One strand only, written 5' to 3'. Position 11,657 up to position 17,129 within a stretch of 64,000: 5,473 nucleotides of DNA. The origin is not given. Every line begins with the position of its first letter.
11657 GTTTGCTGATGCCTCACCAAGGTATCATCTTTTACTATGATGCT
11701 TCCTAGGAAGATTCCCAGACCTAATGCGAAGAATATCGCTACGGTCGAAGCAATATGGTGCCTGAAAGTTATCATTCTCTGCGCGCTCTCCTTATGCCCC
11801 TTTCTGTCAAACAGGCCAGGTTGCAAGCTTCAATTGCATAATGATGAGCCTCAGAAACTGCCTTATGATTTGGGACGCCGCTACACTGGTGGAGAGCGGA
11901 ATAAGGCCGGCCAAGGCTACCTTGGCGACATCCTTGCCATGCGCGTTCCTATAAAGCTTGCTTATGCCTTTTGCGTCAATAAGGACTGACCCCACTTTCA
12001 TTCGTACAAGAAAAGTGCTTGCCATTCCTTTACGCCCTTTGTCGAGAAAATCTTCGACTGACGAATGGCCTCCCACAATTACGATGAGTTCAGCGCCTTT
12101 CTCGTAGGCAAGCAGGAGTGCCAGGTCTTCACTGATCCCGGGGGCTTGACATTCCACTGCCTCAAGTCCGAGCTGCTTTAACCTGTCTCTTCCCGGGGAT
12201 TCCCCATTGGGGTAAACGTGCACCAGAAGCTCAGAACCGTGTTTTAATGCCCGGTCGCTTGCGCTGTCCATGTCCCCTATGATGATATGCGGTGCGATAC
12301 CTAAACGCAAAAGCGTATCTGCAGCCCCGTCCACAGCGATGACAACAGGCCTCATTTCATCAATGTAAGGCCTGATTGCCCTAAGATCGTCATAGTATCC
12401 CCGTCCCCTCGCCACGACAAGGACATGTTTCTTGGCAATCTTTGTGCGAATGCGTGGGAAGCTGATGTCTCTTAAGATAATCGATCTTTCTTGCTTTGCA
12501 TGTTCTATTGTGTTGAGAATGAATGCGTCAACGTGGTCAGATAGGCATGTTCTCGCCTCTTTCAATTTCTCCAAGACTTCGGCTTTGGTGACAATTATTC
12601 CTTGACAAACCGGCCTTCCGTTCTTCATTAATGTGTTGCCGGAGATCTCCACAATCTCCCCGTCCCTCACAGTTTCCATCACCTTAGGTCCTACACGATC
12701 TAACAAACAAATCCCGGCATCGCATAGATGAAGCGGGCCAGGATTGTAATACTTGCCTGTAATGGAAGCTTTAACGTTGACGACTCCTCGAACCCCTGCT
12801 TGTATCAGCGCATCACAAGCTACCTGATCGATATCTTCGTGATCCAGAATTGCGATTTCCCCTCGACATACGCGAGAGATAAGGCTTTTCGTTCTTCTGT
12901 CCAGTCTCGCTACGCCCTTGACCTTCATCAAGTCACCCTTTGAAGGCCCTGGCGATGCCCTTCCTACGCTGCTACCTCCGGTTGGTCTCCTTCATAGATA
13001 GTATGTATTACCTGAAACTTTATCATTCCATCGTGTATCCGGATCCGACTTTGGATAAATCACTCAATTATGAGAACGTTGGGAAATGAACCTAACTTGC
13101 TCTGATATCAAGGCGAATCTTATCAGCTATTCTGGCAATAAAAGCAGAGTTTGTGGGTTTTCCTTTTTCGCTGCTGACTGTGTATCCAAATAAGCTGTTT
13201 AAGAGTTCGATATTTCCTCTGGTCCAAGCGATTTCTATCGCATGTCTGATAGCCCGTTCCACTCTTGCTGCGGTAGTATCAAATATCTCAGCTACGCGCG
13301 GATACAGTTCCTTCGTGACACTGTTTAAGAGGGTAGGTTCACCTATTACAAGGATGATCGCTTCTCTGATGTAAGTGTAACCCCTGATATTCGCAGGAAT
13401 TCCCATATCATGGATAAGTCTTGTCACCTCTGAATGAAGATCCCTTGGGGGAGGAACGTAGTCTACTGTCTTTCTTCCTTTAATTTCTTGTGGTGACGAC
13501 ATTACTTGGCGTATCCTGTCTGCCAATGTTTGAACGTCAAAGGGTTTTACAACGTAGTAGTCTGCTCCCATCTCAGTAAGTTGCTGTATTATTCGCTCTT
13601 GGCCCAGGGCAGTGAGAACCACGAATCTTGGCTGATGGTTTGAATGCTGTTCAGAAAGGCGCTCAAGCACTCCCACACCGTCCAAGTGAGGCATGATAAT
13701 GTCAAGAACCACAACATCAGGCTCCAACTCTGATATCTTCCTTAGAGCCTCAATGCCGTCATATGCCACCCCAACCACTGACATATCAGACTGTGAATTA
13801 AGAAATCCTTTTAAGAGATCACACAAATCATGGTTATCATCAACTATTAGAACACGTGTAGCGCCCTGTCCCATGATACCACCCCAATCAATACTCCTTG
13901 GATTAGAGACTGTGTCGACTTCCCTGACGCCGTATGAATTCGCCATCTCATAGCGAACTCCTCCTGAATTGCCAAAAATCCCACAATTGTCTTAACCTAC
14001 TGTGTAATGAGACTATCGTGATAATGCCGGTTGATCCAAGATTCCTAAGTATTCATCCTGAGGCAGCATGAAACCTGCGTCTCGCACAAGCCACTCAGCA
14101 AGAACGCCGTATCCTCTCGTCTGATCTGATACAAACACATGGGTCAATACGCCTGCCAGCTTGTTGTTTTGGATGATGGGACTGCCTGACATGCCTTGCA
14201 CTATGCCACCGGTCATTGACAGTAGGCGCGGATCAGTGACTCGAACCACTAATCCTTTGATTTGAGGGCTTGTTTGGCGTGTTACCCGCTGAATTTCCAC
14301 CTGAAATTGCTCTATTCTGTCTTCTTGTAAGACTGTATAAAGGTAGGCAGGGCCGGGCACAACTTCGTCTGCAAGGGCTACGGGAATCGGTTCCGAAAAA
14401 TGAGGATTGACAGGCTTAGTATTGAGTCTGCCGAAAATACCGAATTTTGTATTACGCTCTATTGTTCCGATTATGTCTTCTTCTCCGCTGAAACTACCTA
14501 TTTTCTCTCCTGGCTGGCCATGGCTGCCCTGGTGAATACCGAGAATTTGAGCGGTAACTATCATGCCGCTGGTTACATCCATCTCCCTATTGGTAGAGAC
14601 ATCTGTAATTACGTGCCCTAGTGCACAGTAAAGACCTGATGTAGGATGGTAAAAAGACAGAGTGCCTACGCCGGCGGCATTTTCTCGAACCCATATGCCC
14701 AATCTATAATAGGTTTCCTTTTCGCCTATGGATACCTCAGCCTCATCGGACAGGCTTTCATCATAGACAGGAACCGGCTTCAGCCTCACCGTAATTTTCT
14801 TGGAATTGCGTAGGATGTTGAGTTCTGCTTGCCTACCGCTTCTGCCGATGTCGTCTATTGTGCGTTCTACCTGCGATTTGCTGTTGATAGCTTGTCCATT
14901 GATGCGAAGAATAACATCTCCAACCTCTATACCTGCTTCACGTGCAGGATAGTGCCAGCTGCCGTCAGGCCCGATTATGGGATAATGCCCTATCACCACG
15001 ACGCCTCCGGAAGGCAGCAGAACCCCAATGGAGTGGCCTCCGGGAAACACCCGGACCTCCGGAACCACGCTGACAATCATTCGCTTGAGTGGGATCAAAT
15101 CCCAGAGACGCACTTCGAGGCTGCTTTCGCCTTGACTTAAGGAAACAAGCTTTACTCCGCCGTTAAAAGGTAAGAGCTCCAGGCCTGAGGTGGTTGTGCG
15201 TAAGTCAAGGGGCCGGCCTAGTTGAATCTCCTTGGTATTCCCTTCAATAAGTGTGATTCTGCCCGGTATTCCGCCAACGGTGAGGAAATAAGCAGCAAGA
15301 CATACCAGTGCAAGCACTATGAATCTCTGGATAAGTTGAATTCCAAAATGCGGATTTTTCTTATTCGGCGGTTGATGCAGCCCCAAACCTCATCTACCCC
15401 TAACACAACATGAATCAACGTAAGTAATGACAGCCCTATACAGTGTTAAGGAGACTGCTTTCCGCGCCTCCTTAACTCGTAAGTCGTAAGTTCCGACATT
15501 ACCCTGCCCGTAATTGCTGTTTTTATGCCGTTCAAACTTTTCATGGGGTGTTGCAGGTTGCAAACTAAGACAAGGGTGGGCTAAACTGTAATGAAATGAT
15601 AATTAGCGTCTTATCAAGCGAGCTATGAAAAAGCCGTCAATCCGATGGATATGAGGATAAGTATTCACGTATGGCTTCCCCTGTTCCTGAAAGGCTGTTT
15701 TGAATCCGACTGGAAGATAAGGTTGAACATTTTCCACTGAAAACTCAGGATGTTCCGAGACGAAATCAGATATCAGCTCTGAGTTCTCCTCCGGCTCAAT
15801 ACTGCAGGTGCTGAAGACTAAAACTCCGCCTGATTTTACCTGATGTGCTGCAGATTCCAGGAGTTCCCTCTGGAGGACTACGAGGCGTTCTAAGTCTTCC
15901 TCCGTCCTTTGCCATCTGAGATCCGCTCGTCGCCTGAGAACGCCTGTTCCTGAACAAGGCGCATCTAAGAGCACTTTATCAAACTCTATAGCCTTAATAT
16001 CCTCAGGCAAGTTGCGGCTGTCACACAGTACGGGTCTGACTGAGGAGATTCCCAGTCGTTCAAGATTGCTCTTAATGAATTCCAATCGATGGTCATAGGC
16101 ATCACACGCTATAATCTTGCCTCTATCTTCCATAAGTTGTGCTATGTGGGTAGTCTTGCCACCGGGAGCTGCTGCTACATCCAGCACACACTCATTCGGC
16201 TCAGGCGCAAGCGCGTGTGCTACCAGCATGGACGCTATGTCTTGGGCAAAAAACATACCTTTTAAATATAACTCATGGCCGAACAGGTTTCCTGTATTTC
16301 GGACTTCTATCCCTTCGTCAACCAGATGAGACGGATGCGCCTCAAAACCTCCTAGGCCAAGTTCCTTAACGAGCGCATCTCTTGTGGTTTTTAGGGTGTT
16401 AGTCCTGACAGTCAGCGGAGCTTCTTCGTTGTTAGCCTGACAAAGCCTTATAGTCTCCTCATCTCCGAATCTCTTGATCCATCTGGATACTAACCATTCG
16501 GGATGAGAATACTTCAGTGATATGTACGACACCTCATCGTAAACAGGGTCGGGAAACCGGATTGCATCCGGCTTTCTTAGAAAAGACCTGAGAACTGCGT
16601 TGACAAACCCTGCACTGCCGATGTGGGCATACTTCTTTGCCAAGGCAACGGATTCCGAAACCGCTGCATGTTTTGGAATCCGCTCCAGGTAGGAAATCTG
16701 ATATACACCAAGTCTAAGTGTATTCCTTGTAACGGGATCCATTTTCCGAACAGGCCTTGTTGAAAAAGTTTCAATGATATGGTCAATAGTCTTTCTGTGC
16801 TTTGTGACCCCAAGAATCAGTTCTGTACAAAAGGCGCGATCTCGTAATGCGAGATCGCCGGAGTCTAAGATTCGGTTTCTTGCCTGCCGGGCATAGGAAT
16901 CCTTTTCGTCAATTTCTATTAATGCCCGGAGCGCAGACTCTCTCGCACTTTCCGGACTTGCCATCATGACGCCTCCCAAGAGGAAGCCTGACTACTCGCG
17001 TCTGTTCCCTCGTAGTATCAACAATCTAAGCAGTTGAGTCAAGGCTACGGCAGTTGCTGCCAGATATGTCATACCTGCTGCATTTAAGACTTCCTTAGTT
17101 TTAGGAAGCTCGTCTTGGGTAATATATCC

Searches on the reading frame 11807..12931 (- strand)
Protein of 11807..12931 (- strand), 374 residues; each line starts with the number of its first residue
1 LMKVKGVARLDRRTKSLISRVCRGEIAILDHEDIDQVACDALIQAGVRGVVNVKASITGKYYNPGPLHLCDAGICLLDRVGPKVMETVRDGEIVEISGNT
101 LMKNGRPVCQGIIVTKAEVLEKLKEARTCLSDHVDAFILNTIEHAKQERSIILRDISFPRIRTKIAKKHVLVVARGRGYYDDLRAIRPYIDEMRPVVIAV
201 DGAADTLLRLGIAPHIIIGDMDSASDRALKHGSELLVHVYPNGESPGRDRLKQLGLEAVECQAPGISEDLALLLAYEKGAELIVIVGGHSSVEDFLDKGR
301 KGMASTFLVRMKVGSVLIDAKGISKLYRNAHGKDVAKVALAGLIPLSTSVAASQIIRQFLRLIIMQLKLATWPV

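Call 59: search_protein_families(library=ncbifam, proteins=[window:11807-12931:-], max_evalue=1e-15)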
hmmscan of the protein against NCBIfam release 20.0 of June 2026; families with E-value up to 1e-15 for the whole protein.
window:11807-12931:- (374 aa): 1 family
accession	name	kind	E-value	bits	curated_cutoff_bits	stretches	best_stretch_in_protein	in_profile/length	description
NF040608.1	division_SteA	equivalog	1.3e-133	445.5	150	1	4-369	1-367/369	putative cytokinetic ring protein SteA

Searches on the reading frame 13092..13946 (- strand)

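Call 59: search_protein_families(library=ncbifam, proteins=[window:13092-13946:-], max_evalue=1e-15)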
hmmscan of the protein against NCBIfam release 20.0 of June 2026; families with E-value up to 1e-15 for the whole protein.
window:13092-13946:- (284 aa): 17 families
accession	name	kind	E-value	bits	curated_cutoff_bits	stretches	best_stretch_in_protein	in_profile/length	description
TIGR02875.1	spore_0_A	equivalog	3e-107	357.7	200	1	31-284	4-262/262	sporulation transcription factor Spo0A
NF041367.1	CheY_Halo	equivalog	3.3e-21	75.8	200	1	32-148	1-113/114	chemotaxis protein CheY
NF001965.0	PRK00742.1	subfamily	9.8e-21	74.3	293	1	30-148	4-122/357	chemotaxis-specific protein-glutamate methyltransferase CheB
TIGR02154.1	PhoB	equivalog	3.6e-20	72.2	296.2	1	30-159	3-130/226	phosphate regulon transcriptional regulator PhoB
NF045944.1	ResRegRpaBCyano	equivalog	1.3e-19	70.5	330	1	33-155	1-118/229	response regulator transcription factor RpaB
NF008677.0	PRK11697.1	equivalog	2.7e-19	69.5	246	1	31-152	3-119/238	two-component system response regulator BtsR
NF040534.1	resp_reg_YycF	equivalog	8.4e-19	67.7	340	1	31-153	2-119/231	response regulator YycF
NF041733.1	resp_reg_CseB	equivalog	5.1e-18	65.3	350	1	31-151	2-117/228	two-component system response regulator CseB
NF053854.1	RespRegPhoBBctds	equivalog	1e-17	64.3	270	1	32-154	1-120/225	two-component system response regulator PhoB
NF040689.1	MtrAB_MtrA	equivalog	1.2e-17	64.1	300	1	32-152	1-116/219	MtrAB system response regulator MtrA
NF007005.1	PRK09468.1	equivalog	1.5e-17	63.8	331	1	29-151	3-121/237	osmolarity response regulator transcription factor OmpR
NF009206.0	PRK12555.1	subfamily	1.8e-17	63.3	342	1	31-117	2-85/340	chemotaxis-specific protein-glutamate methyltransferase CheB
NF011896.0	PRK15369.1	equivalog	1.9e-17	63.6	242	1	30-150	4-122/211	two component system response regulator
NF007935.0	PRK10651.1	equivalog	2.8e-17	62.6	250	1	27-149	4-124/216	two-component system response regulator NarL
NF008199.0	PRK10955.1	equivalog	6.7e-17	62.2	341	1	31-151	3-117/232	envelope stress response regulator transcription factor CpxR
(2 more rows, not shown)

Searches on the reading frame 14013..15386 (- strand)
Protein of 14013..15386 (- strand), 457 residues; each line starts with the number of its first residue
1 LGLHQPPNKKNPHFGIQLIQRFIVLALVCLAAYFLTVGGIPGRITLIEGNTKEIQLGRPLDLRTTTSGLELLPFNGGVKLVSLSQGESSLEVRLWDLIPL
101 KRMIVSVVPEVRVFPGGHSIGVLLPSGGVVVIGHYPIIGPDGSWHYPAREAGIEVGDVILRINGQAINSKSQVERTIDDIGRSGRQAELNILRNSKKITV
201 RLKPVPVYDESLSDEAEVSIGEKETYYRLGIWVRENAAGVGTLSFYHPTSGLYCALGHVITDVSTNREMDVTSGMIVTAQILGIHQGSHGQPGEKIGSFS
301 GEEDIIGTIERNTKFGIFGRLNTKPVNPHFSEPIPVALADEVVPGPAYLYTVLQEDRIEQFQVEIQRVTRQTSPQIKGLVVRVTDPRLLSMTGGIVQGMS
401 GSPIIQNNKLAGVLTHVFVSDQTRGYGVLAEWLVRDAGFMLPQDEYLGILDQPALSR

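Call 59: search_protein_families(library=ncbifam, proteins=[window:14013-15386:-], max_evalue=1e-15)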
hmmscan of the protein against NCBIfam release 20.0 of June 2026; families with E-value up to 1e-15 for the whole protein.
window:14013-15386:- (457 aa): 1 family
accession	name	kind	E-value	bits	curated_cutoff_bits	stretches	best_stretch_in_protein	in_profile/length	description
TIGR02860.1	spore_IV_B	equivalog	1.4e-128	429.3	305.25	1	22-438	13-400/402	SpoIVB peptidase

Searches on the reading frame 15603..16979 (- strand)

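Call 59: search_protein_families(library=ncbifam, proteins=[window:15603-16979:-], max_evalue=1e-15)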
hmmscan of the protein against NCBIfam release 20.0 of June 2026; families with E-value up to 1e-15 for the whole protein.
window:15603-16979:- (458 aa): 11 families
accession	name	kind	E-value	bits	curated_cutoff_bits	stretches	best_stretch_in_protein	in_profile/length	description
NF011494.0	PRK14902.1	equivalog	1.1e-144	482.6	319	1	10-457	3-442/444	16S rRNA (cytosine(967)-C(5))-methyltransferase RsmB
NF011493.0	PRK14901.1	equivalog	1.8e-127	425.9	540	1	11-457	4-445/447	16S rRNA (cytosine(967)-C(5))-methyltransferase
TIGR00563.1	rsmB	equivalog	1.2e-117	393.7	269.05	1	13-458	1-436/437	16S rRNA (cytosine(967)-C(5))-methyltransferase RsmB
NF008149.0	PRK10901.1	equivalog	1.4e-86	291.2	375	1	41-458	38-433/434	16S rRNA (cytosine(967)-C(5))-methyltransferase RsmB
NF011495.0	PRK14903.1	equivalog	2e-67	227.9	503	1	45-415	36-390/431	16S rRNA (cytosine(967)-C(5))-methyltransferase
TIGR00446.1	nop2p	subfamily_domain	5.8e-67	225.7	210.45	1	191-455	1-262/264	NOL1/NOP2/sun family putative RNA methylase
NF008898.0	PRK11933.1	equivalog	1.9e-49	168.5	588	1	190-456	40-309/480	16S rRNA (cytosine(1407)-C(5))-methyltransferase RsmF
NF041567.1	mtaseRsmF_Thermus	equivalog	5.7e-46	157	690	1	185-457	19-290/443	16S rRNA (cytosine(1407)-C(5))-methyltransferase RsmF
NF040814.1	tRNA_cyt_mtase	equivalog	1.7e-41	142.3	550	1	190-426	36-265/305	tRNA (cytosine(49)-C(5))-methyltransferase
TIGR01951.1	nusB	equivalog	4.3e-25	88.5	88.35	1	10-136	3-130/131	transcription antitermination factor NusB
NF001223.0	PRK00202.1-1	equivalog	2.5e-16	60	131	1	4-136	4-143/146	transcription antitermination factor NusB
